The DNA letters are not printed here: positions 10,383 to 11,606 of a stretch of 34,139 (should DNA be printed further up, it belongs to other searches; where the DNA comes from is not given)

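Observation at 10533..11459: Secreted hyper-cysteine tandem-domain protein built around vicinal CC motifs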

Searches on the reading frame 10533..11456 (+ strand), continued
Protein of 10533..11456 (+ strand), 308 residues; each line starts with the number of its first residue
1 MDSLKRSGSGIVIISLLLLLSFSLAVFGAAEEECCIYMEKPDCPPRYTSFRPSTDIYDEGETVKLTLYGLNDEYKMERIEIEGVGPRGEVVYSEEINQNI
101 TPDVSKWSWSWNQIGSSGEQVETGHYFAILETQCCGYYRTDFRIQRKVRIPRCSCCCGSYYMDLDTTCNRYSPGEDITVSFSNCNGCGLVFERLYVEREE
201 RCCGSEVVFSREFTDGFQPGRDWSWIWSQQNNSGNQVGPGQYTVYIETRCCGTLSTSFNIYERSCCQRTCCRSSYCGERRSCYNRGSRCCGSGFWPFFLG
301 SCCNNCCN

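Call 32: search_protein_families(library=pfam, proteins=[P0018, P0023, P0024, P0026, P0027, P0037, P0039, P0041, P0045, P0042], max_evalue=0.01)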
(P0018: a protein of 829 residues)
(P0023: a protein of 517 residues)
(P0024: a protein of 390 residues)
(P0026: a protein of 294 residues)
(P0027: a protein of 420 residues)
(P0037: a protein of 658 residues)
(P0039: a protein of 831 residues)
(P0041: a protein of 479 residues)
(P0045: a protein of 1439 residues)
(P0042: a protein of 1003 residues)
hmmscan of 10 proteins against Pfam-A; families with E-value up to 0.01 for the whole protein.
P0018 (829 aa): 10 families
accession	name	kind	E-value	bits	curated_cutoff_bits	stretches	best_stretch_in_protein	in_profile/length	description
PF13860.13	FlgD_ig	-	9.1e-22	77.3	27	2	762-788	48-74/79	FlgD Ig-like domain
PF07703.20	A2M_BRD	-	8.3e-08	33.1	22.7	0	380-414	3-44/140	Alpha-2-macroglobulin bait region domain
PF18925.5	DUF5675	-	1.3e-05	25.4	26.7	0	448-468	31-51/114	Family of unknown function (DUF5675)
PF10029.15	DUF2271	-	1.9e-05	24.9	27.3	0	764-793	77-106/136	Predicted periplasmic protein (DUF2271)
PF15886.11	CBM39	-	0.00018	21.7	25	0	307-339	60-92/107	Carbohydrate binding domain (family 32)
PF11465.14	Receptor_2B4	-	0.0018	18.9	21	0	452-481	78-107/108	Natural killer cell receptor 2B4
PF09430.16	EMC7_beta-sandw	-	0.0021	18.6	26.6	0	453-479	34-60/122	ER membrane protein complex subunit 7, beta-sandwich domain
PF02080.26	TrkA_C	-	0.0031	17.8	27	0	304-326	38-60/71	TrkA-C domain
PF07550.17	Shr-like_HID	-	0.0032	18.4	22.3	0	380-400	1-21/82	Heme-binding protein Shr-like, Hb-interacting domain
PF09134.16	Invasin_D3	-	0.0035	18.3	33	0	764-795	22-52/98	Invasin, domain 3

P0023 (517 aa): 2 families
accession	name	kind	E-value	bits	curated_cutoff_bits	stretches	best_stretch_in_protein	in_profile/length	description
PF22612.2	GH113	-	3e-44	152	27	1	209-486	8-267/289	Glycoside Hydrolase Family 113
PF13547.12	GTA_TIM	-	4.1e-05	23.5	27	1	306-340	3-38/299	GTA TIM-barrel-like domain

P0024 (390 aa): 5 families
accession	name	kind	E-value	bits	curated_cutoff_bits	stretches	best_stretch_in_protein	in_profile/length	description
PF00041.27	fn3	-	5e-11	43.1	25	2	269-348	2-81/84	Fibronectin type III domain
PF18370.7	RGI_lyase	-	2.4e-10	41.1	27.8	2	286-338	20-73/86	Rhamnogalacturonan I lyases beta-sheet domain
PF25788.1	Ig_Rha78A_N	-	0.0039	17.9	27.4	0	221-249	63-92/105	Rha78A-like, N-terminal immunoglobulin domain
PF24489.1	Ig_J_second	-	0.008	16.6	27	0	216-251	51-87/105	Tip attachment protein J second Ig-like domain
PF25059.1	FN3_DSCAM-DSCAML_C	-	0.0088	16.8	39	0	313-343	42-72/89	DSCAM/DSCAML C-terminal Fn3-like domain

P0026 (294 aa): 0 families

P0027 (420 aa): 5 families
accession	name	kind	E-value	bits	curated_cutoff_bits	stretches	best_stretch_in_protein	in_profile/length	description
PF13860.13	FlgD_ig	-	3.5e-08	33.7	27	1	63-115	28-75/79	FlgD Ig-like domain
PF01835.25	MG2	-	5e-05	24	32.8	0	81-126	40-84/96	MG2 domain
PF00801.26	PKD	-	0.00012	22.5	23.5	0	77-125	15-64/80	PKD domain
PF18621.7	Rv3651-like_middle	-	0.00016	22.5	31.1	0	296-329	54-87/110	Rv3651-like, middle domain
PF00127.26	Copper-bind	-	0.0084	16.9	21.2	0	286-365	9-80/99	Copper binding proteins, plastocyanin/azurin family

P0037 (658 aa): 12 families
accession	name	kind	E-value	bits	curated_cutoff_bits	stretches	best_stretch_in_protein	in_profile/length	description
PF00041.27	fn3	-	2.4e-41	140.2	25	5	535-610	3-80/84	Fibronectin type III domain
PF18370.7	RGI_lyase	-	2.1e-22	79.7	27.8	3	286-346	21-82/86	Rhamnogalacturonan I lyases beta-sheet domain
PF25059.1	FN3_DSCAM-DSCAML_C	-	2.6e-11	44.1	39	0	400-442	42-84/89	DSCAM/DSCAML C-terminal Fn3-like domain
PF23376.1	Fn3_VIN3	-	6.9e-07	30.2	33.9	0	488-519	58-88/99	VIN3-like, fibronectin type-III domain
PF12395.13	DUF3658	-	1.9e-06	28.3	23.3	0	458-481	14-37/107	Protein of unknown function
PF16656.11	Pur_ac_phosph_N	-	2.4e-06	28.5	30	0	398-432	56-92/93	Purple acid Phosphatase, N-terminal domain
PF08329.16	ChitinaseA_N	-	5.9e-06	26.4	21.2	0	194-261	38-105/133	Chitinase A, N-terminal domain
PF06486.16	DUF1093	-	7.2e-06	27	26.3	0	408-429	25-45/81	Protein of unknown function (DUF1093)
PF23918.1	DUF7257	-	6e-05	23.2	27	0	375-401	170-196/239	Domain of unknown function (DUF7257)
PF25788.1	Ig_Rha78A_N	-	0.00036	21.2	27.4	0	400-434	61-96/105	Rha78A-like, N-terminal immunoglobulin domain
PF25523.1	Ig_RIMBP2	-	0.00055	20.3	27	0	378-432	35-93/105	RIMBP2-like, immunoglobulin-like domain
PF18773.7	Importin_rep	-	0.0089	16.2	33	0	555-567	12-24/40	Importin 13 repeat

P0039 (831 aa): 14 families
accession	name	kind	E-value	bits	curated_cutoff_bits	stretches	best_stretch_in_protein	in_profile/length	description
PF00041.27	fn3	-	5.4e-61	203.2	25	7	265-341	1-79/84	Fibronectin type III domain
PF18370.7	RGI_lyase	-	5.4e-35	120.1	27.8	6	457-519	24-83/86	Rhamnogalacturonan I lyases beta-sheet domain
PF12395.13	DUF3658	-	2.2e-14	53.8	23.3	0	184-217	8-41/107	Protein of unknown function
PF25059.1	FN3_DSCAM-DSCAML_C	-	2.5e-11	44.2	39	0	219-260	41-82/89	DSCAM/DSCAML C-terminal Fn3-like domain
PF23376.1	Fn3_VIN3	-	4.2e-11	43.7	33.9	0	308-338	58-87/99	VIN3-like, fibronectin type-III domain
PF25523.1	Ig_RIMBP2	-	5.2e-11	42.9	27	0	290-340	39-93/105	RIMBP2-like, immunoglobulin-like domain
PF06486.16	DUF1093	-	1.8e-09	38.6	26.3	0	303-337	12-45/81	Protein of unknown function (DUF1093)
PF16655.11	PhoD_N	-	4.4e-09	37.2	30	0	192-250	28-86/90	PhoD-like phosphatase, N-terminal domain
PF04234.18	CopC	-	1.7e-07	32.6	23.3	0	263-329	5-73/92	CopC domain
PF16656.11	Pur_ac_phosph_N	-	2.3e-07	31.7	30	0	306-335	56-84/93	Purple acid Phosphatase, N-terminal domain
PF08737.15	Rgp1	-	3.3e-06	27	31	0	694-754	265-317/415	Rgp1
PF25788.1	Ig_Rha78A_N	-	1.3e-05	25.9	27.4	0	311-347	64-101/105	Rha78A-like, N-terminal immunoglobulin domain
PF25814.1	fn3_SORL1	-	5.2e-05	23.6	27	0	356-396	6-53/90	SORL1-like, fn3 domain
PF25529.1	Ig_ENGASE1_C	-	0.0003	21.3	27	0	367-416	29-78/117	ENGASE1-like, C-terminal immunoglobulin-like domain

P0041 (479 aa): 2 families
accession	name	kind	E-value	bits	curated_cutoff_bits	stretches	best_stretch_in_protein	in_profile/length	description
PF13517.12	FG-GAP_3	-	1.1e-29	103.2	26.9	5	403-462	1-60/61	FG-GAP-like repeat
PF01839.29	FG-GAP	-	3.6e-17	62.3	22.1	1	446-463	3-20/37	FG-GAP repeat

P0045 (1439 aa): 3 families
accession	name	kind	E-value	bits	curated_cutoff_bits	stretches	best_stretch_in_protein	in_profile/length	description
PF07705.17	CARDB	-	3.2e-11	43.8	22.7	1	589-676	21-98/101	CARDB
PF13860.13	FlgD_ig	-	2.4e-07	31.1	27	1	1267-1322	28-78/79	FlgD Ig-like domain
PF01835.25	MG2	-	0.0036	18.1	32.8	0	793-887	5-94/96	MG2 domain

P0042 (1003 aa): 16 families
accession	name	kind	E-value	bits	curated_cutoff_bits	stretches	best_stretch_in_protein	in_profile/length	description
PF01183.26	Glyco_hydro_25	-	7.2e-37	127.9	27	1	750-925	1-180/180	Glycosyl hydrolases family 25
PF13860.13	FlgD_ig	-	3.1e-27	94.8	27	6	556-619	17-76/79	FlgD Ig-like domain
PF08239.17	SH3_3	-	2.8e-15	56.6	27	1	954-1000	1-53/54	Bacterial SH3 domain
PF14783.12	BBS2_Mid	-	8.9e-10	39.1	27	0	196-253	15-69/108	Ciliary BBSome complex subunit 2, middle region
PF09608.15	Alph_Pro_TM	-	1.1e-08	35.6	24.5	0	499-532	158-192/227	Putative transmembrane protein (Alph_Pro_TM)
PF09134.16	Invasin_D3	-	3.4e-08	34.3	33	0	482-516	18-51/98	Invasin, domain 3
PF17428.7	DUF5412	-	2e-07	31.3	25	0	500-528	42-71/118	Family of unknown function (DUF5412)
PF13954.11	PapC_N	-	3.1e-07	30.9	27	0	283-315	22-53/146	PapC N-terminal domain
PF23759.1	GBD_T9SS_assoc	-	9.7e-07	29.5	27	0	549-581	42-74/116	Galactose binding domain-like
PF14686.12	fn3_3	-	2.7e-06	27.5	24.4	0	582-636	17-72/75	Polysaccharide lyase family 4, domain II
PF07495.19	Y_Y_Y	-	5e-06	26.8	26.6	0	287-313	35-64/65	Y_Y_Y domain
PF05923.17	APC_r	-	1.5e-05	25.1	19.9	0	308-324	3-19/24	APC repeat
PF06347.19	SH3_4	-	1.6e-05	25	24.1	1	954-998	3-52/56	Bacterial SH3 domain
PF18981.6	InlK_D3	-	7.7e-05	23.1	25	0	605-633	45-73/75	Internalin K domain (D3/D4)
PF00801.26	PKD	-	0.00018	21.9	23.5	0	488-526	32-80/80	PKD domain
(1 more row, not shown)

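Call 35: find_encoding_contigs(protein=P0017, flank=8000, max_places=3)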
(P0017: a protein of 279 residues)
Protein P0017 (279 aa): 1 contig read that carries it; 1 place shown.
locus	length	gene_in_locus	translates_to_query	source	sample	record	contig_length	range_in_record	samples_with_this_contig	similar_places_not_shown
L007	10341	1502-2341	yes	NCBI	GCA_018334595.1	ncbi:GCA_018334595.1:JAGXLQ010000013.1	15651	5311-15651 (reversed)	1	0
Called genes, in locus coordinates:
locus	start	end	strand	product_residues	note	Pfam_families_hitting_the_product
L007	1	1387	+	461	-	PF02730:AFOR_N, PF01314:AFOR_C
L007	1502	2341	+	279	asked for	-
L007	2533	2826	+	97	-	-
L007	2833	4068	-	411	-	PF07690:MFS_1, PF12832:MFS_1_like, PF07690:MFS_1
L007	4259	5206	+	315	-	PF03547:Mem_trans (faint)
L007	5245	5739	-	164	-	PF04982:TM_HPP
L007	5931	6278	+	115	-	PF04430:DUF498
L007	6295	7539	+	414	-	PF07730:HisKA_3, PF02518:HATPase_c, PF13581:HATPase_c_2 (weak)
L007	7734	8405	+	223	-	PF00072:Response_reg, PF13936:HTH_38 (faint), PF04545:Sigma70_r4 (weak), PF08281:Sigma70_r4_2, PF00196:GerE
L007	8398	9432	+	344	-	PF00348:polyprenyl_synt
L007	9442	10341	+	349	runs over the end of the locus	PF04055:Radical_SAM, PF11946:DUF3463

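Call 36: find_encoding_contigs(protein=P0019, flank=8000, max_places=3)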
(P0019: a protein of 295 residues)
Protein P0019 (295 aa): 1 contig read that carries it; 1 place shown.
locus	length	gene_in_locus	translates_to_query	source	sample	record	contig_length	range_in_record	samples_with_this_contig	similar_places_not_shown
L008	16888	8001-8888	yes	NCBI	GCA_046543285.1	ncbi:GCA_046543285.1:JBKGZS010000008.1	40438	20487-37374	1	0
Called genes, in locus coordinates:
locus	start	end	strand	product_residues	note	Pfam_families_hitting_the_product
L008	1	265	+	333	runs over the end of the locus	PF00155:Aminotran_1_2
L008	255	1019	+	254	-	-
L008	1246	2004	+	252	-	PF00106:adh_short, PF08659:KR, PF23441:SDR, PF13561:adh_short_C2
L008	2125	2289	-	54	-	-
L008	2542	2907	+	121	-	PF17253:DUF5320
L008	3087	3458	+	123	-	PF02579:Nitro_FeMo-Co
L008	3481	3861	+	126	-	PF02579:Nitro_FeMo-Co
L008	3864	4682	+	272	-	PF10609:ParA, PF01656:CbiA, PF13614:AAA_31 (faint)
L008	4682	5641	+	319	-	PF01980:TrmO_N, PF02663:FmdE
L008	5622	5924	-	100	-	PF01910:Thiamine_BP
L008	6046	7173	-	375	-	PF16491:Peptidase_M48_N, PF05569:Peptidase_M56 (weak), PF01435:Peptidase_M48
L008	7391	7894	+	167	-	PF04306:DUF456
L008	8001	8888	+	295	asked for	-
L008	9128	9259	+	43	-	-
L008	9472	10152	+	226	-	PF20582:UPF0758_N, PF04002:RadC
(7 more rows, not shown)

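Call 38: find_related_loci(query=A4, collection=genome_contigs, flank=6000)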
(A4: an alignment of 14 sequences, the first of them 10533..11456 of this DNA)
Query A4 (308 aa) in genome_contigs; peptide patterns used: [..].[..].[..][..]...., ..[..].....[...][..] (x = any residue, [..] = any of these).
45 stretches matched a pattern; 14 encode a relative of the query (tblastn E <= 1e-3); 14 distinct loci.
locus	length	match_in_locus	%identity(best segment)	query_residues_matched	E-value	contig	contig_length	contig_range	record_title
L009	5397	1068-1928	62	1-304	4e-116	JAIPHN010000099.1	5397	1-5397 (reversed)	MAG: Candidatus Bipolaricaulota bacterium isolate Tobar18m-G13 Tobar18m-C5941, whole genome shotgun sequence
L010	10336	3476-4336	61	1-304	5e-112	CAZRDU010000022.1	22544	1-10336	MAG TPA_asm: uncultured Thermotogae bacterium isolate ERP127260_co1_117 genome assembly, contig: NODE_902_length_22544_c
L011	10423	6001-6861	56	11-308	3e-101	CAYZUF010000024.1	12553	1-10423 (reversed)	MAG TPA_asm: uncultured Thermotogae bacterium isolate binchicken_co77_118 genome assembly, contig: NODE_5874_length_1255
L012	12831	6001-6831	53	10-304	4e-98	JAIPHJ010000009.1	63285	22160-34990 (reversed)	MAG: Candidatus Bipolaricaulota bacterium isolate Tobar15.5-16.5m-G30 Tobar15-5-16-5m-C196, whole genome shotgun sequenc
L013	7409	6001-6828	52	11-304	4e-94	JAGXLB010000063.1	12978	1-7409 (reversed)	Candidatus Bipolaricaulota bacterium isolate GSL_GSL3510_5 NODE_686_length_12978_cov_9.04093, whole genome shotgun seque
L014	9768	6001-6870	51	3-279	2e-93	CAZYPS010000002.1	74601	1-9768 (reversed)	MAG TPA_asm: uncultured Thermotogae bacterium isolate SRP185896_co1_62 genome assembly, contig: NODE_62_length_74601_cov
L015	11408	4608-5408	53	22-306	5e-92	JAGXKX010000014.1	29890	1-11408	Candidatus Bipolaricaulota bacterium isolate GSL_GSL3510_1 NODE_149_length_29890_cov_38.6138, whole genome shotgun seque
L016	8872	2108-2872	52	28-298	2e-88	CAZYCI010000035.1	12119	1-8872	MAG TPA_asm: uncultured Thermotogae bacterium isolate binchicken_co77_115 genome assembly, contig: NODE_6136_length_1211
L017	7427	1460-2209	56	25-270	3e-87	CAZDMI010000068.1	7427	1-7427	MAG TPA_asm: uncultured Thermotogae bacterium isolate ERP127260_co1_75 genome assembly, contig: NODE_4736_length_7427_co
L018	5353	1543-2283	55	28-270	9e-86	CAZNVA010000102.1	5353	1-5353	MAG TPA_asm: uncultured Thermotogae bacterium isolate ERP127260_co1_46 genome assembly, contig: NODE_7204_length_5353_co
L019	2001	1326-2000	54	12-269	7e-79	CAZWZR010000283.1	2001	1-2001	MAG TPA_asm: uncultured Thermotogae bacterium isolate SRP185896_co1_13 genome assembly, contig: NODE_110355_length_2001_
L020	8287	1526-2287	43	17-263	4e-67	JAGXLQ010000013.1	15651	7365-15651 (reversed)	Candidatus Bipolaricaulota bacterium isolate GSL_CB2_3 NODE_429_length_15651_cov_5.26759, whole genome shotgun sequence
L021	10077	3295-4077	40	2-263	1e-61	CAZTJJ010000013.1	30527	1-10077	MAG TPA_asm: uncultured Thermotogae bacterium isolate binchicken_co13_397 genome assembly, contig: NODE_1791_length_3052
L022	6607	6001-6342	44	43-260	2e-20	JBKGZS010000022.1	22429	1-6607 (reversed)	MAG: Candidatus Acetothermia bacterium isolate C5M10_22 NODE_806_length_22429_cov_8.359346, whole genome shotgun sequenc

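Call 42: list_cluster_members(proteins=[P0019, P0021, P0022, P0023, P0024, P0026, P0029, P0033, P0036, P0040])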
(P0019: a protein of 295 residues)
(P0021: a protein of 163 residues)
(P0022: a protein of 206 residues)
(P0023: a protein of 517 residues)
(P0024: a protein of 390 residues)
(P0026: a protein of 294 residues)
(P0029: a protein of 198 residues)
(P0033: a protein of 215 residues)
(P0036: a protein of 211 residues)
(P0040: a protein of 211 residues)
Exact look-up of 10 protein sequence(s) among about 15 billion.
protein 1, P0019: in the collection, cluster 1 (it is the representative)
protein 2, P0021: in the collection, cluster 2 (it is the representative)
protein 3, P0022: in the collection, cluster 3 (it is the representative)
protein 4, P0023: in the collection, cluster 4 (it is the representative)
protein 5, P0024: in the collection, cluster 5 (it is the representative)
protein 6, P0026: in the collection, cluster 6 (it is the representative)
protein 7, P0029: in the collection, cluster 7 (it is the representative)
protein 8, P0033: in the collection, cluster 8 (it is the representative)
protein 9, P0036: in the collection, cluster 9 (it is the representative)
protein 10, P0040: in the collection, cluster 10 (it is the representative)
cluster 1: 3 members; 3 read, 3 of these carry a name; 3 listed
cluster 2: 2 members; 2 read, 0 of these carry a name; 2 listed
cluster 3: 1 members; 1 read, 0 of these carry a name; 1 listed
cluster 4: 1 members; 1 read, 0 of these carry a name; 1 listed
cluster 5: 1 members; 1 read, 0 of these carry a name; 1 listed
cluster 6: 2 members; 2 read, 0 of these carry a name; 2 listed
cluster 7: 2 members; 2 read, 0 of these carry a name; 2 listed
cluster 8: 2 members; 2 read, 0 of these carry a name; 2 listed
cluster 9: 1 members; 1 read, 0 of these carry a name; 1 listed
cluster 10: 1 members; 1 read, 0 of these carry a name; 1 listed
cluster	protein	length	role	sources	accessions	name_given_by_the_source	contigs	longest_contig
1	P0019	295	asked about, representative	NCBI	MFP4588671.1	MAG: hypothetical protein ACLFO3_01705 [Candidatus Acetothermia bacterium]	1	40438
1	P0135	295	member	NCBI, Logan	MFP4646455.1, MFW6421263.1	MAG: hypothetical protein ACOCZX_00345 [Candidatus Bipolaricaulota bacterium]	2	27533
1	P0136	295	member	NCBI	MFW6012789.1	MAG: hypothetical protein ACOC82_01285 [Candidatus Bipolaricaulota bacterium]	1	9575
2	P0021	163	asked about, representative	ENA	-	-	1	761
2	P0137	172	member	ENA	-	-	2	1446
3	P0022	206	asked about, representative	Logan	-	-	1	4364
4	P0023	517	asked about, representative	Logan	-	-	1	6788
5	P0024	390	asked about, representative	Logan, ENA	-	-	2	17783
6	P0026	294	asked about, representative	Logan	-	-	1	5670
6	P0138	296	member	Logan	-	-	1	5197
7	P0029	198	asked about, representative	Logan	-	-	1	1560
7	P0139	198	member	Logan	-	-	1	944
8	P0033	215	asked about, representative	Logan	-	-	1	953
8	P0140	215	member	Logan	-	-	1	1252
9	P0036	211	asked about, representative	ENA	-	-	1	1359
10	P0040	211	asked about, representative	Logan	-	-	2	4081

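Call 43: find_encoding_contigs(protein=P0024, flank=7000, max_places=1)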
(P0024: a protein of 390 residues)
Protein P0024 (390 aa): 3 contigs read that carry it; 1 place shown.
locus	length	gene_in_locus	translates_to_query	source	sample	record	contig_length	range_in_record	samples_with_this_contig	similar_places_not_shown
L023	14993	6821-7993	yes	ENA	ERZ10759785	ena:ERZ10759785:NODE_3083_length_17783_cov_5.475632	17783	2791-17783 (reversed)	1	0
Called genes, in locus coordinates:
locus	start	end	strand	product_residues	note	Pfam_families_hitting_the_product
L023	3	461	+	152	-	?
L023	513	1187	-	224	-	PF00027:cNMP_binding, PF25213:HVO_A0261_N (faint), PF13545:HTH_Crp_2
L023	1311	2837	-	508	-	PF00117:GATase, PF07722:Peptidase_C26, PF02540:NAD_synthase (faint), PF03054:tRNA_Me_trans (faint), PF00958:GMP_synt_C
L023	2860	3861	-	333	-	PF06849:DUF1246, PF06973:DUF1297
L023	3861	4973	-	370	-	PF06849:DUF1246, PF06973:DUF1297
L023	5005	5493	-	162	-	PF00731:AIRC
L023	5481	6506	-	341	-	PF01259:SAICAR_synt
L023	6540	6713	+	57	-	-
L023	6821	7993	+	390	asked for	PF00041:fn3 (faint), PF18370:RGI_lyase (faint)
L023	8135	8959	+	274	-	PF02633:Creatininase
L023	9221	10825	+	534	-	PF00496:SBP_bac_5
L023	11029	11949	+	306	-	PF19300:BPD_transp_1_N, PF00528:BPD_transp_1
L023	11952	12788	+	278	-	PF12911:OppC_N, PF00528:BPD_transp_1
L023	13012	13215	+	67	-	PF00313:CSD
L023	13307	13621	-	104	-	-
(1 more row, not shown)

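Call 44: find_encoding_contigs(protein=P0026, flank=6000, max_places=1)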
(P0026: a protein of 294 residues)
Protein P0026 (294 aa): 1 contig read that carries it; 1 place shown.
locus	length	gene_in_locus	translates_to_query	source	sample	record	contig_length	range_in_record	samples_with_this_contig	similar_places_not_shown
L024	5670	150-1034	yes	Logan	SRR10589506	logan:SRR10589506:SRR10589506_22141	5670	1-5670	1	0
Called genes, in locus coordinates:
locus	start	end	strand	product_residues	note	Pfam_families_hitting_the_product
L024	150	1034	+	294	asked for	-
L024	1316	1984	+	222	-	-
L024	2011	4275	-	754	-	PF00708:Acylphosphatase, PF07503:zf-HYPF, PF01300:Sua5_yciO_yrdC, PF17788:HypF_C, PF00814:TsaD (faint), PF22521:HypF_C_2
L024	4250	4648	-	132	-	PF01155:HypA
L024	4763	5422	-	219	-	PF02492:cobW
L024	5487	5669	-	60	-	?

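Call 70: find_encoding_contigs(protein=P0022, flank=5000, max_places=1)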
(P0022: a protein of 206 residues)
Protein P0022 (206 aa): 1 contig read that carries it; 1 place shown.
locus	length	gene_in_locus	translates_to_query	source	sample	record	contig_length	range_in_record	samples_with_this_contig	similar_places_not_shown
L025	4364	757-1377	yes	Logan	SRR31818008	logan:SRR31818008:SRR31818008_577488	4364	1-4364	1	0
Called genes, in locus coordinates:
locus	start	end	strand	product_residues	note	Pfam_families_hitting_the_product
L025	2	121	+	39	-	?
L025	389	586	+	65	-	PF06305:LapA_dom (weak)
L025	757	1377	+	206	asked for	-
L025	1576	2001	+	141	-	PF02566:OsmC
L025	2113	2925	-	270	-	PF18761:Heliorhodopsin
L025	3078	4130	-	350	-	PF01208:URO-D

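Call 71: find_encoding_contigs(protein=P0040, flank=5000, max_places=2)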
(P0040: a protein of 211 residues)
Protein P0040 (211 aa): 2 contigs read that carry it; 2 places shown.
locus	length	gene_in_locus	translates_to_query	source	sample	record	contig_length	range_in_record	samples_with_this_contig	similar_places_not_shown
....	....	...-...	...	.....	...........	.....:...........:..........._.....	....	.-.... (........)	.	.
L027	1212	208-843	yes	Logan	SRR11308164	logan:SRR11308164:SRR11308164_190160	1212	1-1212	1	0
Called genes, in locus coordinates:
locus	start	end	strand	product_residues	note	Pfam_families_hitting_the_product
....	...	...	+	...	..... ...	-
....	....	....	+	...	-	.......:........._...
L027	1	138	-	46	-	?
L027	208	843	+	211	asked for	-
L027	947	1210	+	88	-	?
